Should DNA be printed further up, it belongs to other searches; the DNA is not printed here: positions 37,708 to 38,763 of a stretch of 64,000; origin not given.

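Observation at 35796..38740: AT-rich island with an HTH / ankyrin-like / HEPN-like protein and an unrecognisable partner: candidate new toxin or defence module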

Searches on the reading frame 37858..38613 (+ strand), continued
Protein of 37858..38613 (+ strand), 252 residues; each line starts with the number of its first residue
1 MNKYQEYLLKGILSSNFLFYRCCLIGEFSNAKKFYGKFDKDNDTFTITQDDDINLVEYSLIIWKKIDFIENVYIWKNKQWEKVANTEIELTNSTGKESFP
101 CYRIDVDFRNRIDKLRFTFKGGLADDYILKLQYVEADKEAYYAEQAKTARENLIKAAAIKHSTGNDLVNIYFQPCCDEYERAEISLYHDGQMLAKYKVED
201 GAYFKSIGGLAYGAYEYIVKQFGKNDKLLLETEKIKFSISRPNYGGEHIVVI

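Call 103: search_dna_similar(query=window:37858-38613:+, collection=phages, mode=protein, max_rows=10, max_evalue=0.001)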
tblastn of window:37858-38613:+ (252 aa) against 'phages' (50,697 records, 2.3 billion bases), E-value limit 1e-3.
No match.

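Call 105: search_dna_similar(query=window:37858-38613:+, collection=plasmids, mode=protein, max_rows=10, max_evalue=0.001)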
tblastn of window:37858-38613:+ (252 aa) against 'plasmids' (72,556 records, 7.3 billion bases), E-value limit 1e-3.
No match.
